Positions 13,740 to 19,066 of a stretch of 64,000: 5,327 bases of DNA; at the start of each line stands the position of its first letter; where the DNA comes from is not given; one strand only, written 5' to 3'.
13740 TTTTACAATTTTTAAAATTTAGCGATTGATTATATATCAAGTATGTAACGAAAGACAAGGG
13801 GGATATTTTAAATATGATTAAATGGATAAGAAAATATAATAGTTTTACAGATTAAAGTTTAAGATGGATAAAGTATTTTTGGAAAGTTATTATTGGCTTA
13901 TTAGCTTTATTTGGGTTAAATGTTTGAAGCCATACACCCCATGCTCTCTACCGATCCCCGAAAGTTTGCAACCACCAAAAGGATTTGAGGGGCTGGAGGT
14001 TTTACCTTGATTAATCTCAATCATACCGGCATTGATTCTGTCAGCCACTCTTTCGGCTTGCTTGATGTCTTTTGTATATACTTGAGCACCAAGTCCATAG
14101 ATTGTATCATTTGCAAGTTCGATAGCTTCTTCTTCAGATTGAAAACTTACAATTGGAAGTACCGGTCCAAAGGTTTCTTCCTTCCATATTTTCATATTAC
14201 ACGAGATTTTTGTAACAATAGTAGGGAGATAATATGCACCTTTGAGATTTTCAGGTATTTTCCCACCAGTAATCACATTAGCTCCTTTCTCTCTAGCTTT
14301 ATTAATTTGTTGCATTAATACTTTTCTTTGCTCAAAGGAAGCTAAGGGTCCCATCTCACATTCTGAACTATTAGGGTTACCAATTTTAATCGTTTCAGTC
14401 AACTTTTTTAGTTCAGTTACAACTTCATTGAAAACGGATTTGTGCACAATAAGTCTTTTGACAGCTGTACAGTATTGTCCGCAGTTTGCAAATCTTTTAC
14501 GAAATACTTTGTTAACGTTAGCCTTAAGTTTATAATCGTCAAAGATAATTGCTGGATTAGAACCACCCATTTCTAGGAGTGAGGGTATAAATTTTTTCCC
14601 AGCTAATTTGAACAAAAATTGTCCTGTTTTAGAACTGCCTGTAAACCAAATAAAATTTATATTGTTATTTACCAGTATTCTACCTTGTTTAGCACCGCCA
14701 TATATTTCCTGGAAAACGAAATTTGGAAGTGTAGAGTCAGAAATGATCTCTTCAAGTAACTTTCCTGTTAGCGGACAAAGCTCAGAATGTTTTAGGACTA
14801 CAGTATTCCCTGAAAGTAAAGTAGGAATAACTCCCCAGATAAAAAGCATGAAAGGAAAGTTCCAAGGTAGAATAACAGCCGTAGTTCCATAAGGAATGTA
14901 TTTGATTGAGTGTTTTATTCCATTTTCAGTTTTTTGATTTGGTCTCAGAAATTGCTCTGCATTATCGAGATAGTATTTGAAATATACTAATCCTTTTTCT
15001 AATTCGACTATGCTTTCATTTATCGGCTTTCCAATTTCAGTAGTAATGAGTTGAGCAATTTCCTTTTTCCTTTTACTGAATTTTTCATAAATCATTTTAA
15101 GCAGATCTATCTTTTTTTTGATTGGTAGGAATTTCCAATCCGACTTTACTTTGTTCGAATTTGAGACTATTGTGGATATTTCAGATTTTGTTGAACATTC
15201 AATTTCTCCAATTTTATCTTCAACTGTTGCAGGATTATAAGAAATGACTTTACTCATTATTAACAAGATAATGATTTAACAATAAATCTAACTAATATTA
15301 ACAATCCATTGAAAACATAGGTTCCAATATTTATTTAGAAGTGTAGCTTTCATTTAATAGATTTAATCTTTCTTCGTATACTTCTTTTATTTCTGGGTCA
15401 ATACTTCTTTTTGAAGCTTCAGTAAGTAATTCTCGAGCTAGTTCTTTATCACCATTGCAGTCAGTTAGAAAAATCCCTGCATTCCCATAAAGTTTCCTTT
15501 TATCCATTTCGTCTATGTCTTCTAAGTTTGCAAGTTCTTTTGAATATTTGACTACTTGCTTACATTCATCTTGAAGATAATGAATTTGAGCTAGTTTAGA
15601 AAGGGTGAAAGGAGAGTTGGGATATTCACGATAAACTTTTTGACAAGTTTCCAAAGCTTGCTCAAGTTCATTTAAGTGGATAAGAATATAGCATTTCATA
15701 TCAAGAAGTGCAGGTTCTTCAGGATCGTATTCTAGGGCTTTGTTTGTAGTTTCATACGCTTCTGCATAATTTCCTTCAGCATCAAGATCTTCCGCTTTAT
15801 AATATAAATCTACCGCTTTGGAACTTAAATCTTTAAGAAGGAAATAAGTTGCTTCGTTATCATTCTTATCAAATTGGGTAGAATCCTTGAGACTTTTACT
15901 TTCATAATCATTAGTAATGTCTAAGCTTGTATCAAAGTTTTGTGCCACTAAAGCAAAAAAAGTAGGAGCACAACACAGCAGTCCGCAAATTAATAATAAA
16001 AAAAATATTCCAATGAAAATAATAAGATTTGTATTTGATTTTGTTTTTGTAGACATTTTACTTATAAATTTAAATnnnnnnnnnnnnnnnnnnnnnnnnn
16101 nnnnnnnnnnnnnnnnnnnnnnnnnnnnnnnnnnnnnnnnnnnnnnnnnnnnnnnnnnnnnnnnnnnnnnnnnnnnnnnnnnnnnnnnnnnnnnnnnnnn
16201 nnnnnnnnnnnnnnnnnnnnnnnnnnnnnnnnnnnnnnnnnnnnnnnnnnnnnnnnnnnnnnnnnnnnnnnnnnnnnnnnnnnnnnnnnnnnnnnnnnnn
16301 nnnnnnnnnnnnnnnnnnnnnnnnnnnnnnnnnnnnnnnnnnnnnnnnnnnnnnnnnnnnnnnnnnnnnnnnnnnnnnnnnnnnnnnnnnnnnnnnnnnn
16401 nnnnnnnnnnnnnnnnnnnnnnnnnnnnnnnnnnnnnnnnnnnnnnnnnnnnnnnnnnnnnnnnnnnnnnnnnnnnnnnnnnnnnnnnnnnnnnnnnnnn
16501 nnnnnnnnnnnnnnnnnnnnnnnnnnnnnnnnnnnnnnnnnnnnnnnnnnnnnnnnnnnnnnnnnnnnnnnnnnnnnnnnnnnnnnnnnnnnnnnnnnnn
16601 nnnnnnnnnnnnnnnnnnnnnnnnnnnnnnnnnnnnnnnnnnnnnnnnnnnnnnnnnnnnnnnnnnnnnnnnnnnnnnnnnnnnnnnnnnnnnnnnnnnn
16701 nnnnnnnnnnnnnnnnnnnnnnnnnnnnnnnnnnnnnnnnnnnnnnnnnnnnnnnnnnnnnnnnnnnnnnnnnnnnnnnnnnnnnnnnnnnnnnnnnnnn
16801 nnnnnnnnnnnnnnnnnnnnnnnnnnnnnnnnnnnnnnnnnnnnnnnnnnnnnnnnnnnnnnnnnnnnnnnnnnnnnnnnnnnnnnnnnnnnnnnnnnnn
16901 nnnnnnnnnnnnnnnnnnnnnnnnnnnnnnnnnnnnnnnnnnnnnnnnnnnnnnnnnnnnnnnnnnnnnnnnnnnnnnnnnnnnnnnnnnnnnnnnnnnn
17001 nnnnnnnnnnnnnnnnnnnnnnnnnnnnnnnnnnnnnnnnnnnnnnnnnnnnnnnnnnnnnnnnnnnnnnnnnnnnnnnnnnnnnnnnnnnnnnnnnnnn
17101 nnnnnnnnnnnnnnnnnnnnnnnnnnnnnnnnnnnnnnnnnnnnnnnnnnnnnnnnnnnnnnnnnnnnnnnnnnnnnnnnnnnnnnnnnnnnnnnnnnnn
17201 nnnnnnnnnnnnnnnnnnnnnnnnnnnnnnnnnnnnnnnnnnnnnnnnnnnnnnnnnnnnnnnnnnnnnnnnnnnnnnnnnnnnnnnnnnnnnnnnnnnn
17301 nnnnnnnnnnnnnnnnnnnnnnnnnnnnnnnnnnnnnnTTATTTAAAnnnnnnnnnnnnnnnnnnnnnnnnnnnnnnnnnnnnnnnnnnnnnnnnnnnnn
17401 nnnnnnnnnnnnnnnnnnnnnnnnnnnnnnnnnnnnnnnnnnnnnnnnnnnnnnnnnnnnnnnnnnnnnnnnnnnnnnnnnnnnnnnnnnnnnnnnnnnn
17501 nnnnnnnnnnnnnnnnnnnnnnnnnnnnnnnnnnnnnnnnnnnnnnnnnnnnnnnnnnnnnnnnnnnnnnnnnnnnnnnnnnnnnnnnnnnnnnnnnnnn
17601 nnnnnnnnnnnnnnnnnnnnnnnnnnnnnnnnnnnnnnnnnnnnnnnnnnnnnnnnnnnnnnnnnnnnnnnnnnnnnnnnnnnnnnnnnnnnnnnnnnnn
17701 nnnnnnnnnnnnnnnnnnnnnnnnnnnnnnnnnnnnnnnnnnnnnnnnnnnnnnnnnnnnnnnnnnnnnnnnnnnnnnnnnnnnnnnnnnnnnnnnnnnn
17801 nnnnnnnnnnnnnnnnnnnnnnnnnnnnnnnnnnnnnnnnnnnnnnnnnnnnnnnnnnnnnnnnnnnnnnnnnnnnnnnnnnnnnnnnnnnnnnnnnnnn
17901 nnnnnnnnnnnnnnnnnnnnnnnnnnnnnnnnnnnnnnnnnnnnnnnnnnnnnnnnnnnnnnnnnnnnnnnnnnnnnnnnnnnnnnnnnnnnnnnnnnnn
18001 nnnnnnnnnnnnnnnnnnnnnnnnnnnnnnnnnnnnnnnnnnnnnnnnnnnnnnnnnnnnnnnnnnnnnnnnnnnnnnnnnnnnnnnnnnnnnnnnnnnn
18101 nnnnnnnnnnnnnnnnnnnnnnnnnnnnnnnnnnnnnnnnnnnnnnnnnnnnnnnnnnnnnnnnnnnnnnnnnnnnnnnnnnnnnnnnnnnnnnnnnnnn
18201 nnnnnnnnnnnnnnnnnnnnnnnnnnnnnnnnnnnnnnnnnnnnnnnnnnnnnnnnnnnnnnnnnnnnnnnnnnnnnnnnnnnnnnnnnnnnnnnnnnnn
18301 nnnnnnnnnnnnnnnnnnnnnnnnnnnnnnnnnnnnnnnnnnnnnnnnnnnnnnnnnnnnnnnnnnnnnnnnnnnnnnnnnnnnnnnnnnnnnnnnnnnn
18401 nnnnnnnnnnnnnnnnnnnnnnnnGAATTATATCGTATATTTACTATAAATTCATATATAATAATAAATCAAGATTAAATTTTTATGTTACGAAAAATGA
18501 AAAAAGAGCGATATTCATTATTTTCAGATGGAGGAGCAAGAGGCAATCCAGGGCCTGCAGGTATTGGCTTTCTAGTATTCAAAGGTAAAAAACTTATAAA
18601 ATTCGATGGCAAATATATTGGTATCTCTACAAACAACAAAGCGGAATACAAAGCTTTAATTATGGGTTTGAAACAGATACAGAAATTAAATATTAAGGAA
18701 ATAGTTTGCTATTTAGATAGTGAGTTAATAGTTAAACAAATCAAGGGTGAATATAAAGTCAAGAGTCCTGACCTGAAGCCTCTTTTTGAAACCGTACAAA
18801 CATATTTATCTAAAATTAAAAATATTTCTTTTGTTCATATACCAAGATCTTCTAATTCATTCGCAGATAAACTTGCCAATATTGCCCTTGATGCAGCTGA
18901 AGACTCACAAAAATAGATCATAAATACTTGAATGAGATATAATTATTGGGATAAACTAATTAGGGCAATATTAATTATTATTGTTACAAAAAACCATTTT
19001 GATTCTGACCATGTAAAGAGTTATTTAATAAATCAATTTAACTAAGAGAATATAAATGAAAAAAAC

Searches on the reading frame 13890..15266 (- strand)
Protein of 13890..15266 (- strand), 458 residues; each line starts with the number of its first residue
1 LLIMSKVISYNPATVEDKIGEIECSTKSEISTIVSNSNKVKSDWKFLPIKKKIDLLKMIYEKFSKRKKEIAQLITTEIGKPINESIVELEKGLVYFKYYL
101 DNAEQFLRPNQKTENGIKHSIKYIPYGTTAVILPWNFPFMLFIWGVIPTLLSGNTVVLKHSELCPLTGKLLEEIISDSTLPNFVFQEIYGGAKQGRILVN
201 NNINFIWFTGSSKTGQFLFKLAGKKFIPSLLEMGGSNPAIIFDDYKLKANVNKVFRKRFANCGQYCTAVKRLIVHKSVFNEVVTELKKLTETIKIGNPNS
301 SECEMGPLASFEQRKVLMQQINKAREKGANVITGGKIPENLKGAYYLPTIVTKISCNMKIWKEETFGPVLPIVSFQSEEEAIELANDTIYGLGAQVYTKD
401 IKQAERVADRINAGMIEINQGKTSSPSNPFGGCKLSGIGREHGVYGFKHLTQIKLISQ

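Call 66: search_protein_families(library=pfam, proteins=[window:13890-15266:-], max_evalue=0.0001)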
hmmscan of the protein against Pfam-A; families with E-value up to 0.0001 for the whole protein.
window:13890-15266:- (458 aa): 1 family
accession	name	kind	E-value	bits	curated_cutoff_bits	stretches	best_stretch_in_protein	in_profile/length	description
PF00171.27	Aldedh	-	9.5e-133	443.5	23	1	8-455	10-460/461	Aldehyde dehydrogenase family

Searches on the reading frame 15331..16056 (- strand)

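Call 66: search_protein_families(library=pfam, proteins=[window:15331-16056:-], max_evalue=0.0001)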
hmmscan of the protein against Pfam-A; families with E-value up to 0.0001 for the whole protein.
window:15331-16056:- (241 aa): 4 families
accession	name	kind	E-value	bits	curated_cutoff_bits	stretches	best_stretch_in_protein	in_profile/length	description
PF07719.23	TPR_2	-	2.4e-08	33.9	27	0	84-113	4-33/34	Tetratricopeptide repeat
PF14559.12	TPR_19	-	3.8e-07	30.8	25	1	93-149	3-59/68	Tetratricopeptide repeat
PF13428.12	TPR_14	-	8.7e-06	26.4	23.5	0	116-158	2-44/44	Tetratricopeptide repeat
PF13432.12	TPR_16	-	7e-05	23.6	32.7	0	88-149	4-65/65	Tetratricopeptide repeat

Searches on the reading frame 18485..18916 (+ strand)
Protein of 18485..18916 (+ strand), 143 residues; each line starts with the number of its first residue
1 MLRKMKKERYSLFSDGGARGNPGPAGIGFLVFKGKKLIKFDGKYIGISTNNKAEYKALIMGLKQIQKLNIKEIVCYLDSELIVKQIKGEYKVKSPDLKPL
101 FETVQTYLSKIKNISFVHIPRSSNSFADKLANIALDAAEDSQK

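Call 66: search_protein_families(library=pfam, proteins=[window:18485-18916:+], max_evalue=0.0001)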
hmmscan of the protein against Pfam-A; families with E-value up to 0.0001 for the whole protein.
window:18485-18916:+ (143 aa): 2 families
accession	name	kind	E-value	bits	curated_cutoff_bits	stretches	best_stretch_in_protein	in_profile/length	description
PF13456.12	RVT_3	-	1.6e-22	80.2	21.6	1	14-133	2-122/123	Reverse transcriptase-like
PF00075.30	RNase_H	-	3.7e-12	47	25.8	1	9-132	3-137/141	RNase H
